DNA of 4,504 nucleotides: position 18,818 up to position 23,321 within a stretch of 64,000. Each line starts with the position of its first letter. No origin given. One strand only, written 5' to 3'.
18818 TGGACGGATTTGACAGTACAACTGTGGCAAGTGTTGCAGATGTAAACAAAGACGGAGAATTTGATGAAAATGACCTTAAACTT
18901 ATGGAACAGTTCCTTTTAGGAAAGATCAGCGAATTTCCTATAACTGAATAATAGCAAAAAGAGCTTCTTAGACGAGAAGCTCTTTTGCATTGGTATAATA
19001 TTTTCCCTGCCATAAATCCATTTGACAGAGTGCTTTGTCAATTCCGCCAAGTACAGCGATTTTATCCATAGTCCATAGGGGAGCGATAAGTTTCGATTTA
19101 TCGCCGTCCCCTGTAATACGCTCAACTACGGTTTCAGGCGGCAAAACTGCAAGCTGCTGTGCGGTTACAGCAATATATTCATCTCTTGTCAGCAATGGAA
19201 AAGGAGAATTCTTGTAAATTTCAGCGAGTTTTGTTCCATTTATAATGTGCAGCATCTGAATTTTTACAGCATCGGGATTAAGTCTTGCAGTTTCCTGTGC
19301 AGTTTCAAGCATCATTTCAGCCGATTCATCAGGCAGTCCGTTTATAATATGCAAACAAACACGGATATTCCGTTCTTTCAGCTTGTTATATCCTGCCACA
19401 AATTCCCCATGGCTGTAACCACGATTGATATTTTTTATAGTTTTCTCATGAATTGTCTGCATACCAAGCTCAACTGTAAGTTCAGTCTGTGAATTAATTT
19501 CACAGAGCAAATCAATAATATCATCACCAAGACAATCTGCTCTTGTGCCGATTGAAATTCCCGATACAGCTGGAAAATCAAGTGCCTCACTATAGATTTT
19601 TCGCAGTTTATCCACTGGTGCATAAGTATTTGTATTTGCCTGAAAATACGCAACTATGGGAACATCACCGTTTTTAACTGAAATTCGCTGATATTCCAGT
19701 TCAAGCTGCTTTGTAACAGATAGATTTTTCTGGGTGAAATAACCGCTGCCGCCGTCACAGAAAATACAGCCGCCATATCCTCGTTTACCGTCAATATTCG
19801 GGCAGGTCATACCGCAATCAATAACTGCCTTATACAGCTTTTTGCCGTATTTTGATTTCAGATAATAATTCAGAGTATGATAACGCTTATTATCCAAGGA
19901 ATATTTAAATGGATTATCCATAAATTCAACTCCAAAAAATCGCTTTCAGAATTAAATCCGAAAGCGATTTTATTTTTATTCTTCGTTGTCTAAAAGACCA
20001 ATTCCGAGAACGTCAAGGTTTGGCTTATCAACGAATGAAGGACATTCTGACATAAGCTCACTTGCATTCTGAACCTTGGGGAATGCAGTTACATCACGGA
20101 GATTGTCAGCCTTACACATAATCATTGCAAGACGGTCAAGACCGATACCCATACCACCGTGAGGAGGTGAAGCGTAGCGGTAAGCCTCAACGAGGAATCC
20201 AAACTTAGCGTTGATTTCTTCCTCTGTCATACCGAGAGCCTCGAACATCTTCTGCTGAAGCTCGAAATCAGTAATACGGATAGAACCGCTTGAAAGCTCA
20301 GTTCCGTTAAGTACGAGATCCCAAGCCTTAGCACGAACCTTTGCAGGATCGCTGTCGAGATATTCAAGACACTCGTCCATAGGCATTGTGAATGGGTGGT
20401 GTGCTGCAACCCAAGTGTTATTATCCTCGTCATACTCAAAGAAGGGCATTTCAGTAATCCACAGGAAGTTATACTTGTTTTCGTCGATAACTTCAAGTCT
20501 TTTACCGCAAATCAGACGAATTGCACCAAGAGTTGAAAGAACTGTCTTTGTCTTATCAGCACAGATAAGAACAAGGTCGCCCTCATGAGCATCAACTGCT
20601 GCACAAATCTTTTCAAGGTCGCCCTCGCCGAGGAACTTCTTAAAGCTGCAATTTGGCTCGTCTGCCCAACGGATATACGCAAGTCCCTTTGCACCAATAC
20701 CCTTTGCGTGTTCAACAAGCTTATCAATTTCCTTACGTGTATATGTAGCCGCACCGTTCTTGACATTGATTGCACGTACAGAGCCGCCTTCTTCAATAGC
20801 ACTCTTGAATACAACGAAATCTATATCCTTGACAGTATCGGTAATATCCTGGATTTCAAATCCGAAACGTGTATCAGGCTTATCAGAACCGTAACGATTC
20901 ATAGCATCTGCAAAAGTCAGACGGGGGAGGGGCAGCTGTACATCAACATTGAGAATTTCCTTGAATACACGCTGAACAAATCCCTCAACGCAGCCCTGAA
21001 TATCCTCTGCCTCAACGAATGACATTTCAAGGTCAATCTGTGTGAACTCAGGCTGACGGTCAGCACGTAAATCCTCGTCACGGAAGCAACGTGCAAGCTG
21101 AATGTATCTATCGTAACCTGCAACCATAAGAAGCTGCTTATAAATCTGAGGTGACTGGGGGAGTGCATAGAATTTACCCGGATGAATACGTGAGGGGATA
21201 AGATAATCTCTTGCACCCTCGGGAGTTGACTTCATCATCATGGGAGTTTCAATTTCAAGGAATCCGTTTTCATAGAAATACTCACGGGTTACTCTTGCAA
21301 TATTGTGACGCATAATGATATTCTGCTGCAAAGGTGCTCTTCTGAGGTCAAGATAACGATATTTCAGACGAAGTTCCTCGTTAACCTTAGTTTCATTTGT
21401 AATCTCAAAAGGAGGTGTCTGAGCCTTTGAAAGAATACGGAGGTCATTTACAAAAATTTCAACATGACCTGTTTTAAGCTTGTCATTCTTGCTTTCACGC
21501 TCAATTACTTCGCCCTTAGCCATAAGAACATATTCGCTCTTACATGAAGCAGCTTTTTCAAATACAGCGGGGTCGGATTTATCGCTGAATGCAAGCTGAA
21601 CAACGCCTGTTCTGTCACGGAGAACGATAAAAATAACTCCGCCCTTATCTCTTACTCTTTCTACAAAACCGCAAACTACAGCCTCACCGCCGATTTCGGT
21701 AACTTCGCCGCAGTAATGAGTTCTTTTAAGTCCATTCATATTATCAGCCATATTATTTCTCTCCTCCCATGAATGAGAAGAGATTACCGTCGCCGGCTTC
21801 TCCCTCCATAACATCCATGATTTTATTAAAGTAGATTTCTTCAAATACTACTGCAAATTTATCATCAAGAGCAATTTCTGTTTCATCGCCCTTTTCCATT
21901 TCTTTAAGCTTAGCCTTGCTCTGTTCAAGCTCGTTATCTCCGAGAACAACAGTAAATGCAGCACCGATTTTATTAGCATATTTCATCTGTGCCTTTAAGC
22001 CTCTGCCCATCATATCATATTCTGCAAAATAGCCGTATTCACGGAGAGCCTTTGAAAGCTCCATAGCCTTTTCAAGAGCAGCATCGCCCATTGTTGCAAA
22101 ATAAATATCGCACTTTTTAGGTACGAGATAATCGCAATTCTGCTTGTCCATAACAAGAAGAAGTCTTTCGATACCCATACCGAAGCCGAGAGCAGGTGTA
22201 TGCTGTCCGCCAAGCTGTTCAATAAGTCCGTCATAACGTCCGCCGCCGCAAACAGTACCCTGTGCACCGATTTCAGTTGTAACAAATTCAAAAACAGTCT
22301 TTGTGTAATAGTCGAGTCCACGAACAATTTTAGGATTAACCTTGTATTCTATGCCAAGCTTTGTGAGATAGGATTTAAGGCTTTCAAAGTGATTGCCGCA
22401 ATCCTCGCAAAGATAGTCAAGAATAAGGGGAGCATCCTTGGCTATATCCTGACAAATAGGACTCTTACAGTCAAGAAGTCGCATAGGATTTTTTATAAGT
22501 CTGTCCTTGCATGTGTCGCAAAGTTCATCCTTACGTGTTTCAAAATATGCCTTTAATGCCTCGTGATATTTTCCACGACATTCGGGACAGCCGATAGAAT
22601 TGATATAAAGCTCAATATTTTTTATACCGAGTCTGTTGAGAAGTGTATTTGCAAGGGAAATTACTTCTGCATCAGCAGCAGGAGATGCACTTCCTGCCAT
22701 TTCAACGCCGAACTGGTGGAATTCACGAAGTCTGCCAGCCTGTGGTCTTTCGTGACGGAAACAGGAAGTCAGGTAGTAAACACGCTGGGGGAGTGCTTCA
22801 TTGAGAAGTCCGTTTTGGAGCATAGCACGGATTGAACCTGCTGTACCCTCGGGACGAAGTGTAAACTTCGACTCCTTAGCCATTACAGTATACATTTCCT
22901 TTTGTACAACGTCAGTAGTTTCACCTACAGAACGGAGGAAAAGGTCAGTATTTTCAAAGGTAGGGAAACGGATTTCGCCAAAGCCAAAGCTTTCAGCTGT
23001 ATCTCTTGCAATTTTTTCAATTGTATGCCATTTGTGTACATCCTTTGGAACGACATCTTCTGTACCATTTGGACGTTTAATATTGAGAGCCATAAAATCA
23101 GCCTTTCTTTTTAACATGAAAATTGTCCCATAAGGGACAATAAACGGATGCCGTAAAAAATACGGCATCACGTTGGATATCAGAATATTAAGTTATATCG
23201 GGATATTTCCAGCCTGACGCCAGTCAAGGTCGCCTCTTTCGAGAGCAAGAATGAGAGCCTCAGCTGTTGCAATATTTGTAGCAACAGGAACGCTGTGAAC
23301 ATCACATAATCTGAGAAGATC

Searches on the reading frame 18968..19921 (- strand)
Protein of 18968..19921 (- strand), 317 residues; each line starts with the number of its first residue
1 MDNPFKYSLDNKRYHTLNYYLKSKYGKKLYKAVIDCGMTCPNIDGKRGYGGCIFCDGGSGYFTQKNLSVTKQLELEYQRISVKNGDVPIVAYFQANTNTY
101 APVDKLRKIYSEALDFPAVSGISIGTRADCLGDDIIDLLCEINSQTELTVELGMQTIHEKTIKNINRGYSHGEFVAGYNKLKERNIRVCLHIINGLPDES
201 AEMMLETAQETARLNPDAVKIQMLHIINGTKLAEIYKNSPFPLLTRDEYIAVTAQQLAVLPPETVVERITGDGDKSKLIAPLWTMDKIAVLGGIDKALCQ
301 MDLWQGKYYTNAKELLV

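Call 85: search_protein_families(library=pfam, proteins=[window:18968-19921:-], max_evalue=0.0001)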
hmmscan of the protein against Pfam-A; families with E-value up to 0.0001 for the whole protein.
window:18968-19921:- (317 aa): 2 families
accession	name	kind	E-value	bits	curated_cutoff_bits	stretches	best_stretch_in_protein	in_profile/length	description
PF16199.10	Radical_SAM_C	-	6.5e-25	87.5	31.9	1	216-298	1-83/85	Radical_SAM C-terminal domain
PF04055.27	Radical_SAM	-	3.4e-15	57.1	29.5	1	51-209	10-164/166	Radical SAM superfamily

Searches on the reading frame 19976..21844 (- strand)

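Call 85: search_protein_families(library=pfam, proteins=[window:19976-21844:-], max_evalue=0.0001)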
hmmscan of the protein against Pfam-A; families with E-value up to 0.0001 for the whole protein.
window:19976-21844:- (622 aa): 4 families
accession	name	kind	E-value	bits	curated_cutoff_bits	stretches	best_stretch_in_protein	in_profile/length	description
PF00152.25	tRNA-synt_2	-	2.5e-118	395.1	25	1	155-591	1-307/308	tRNA synthetases class II (D, K and N)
PF02938.19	GAD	-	6.2e-22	78.1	23.4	1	346-438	1-94/95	GAD domain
PF01336.31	tRNA_anti-codon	-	9.2e-13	48.4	27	1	56-138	2-75/75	OB-fold nucleic acid binding domain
PF01409.25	tRNA-synt_2d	-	5.3e-07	29.8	19.8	0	246-298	104-158/246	tRNA synthetases class II core domain (F)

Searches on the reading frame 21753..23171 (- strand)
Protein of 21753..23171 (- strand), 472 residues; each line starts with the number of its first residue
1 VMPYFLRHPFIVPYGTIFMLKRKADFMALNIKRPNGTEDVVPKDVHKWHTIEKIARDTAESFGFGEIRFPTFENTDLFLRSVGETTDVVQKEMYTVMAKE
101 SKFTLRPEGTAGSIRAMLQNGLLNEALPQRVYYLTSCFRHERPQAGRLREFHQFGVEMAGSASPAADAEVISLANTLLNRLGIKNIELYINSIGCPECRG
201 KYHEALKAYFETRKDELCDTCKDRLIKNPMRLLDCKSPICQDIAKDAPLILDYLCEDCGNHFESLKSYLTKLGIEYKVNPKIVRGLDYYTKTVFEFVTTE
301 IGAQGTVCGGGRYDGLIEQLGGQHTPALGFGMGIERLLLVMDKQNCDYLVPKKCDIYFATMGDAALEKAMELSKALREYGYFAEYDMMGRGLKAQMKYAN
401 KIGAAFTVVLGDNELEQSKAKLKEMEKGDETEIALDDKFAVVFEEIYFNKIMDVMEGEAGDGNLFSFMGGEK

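Call 85: search_protein_families(library=pfam, proteins=[window:21753-23171:-], max_evalue=0.0001)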
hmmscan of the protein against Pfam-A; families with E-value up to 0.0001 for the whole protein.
window:21753-23171:- (472 aa): 5 families
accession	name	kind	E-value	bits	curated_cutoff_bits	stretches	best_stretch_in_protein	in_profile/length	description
PF13393.11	tRNA-synt_His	-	1.5e-44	152.9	25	1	36-337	1-308/308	Histidyl-tRNA synthetase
PF00587.30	tRNA-synt_2b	-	3.6e-21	76.5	29.3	1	94-343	1-177/179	tRNA synthetase class II core domain (G, H, P, S and T)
PF03129.25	HGTP_anticodon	-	1.7e-12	47.8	21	1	359-440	5-89/94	Anticodon binding domain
PF01409.25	tRNA-synt_2d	-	2.9e-07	30.6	19.8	0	56-159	27-133/246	tRNA synthetases class II core domain (F)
PF00152.25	tRNA-synt_2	-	5.2e-07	29.5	25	0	129-212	92-172/308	tRNA synthetases class II (D, K and N)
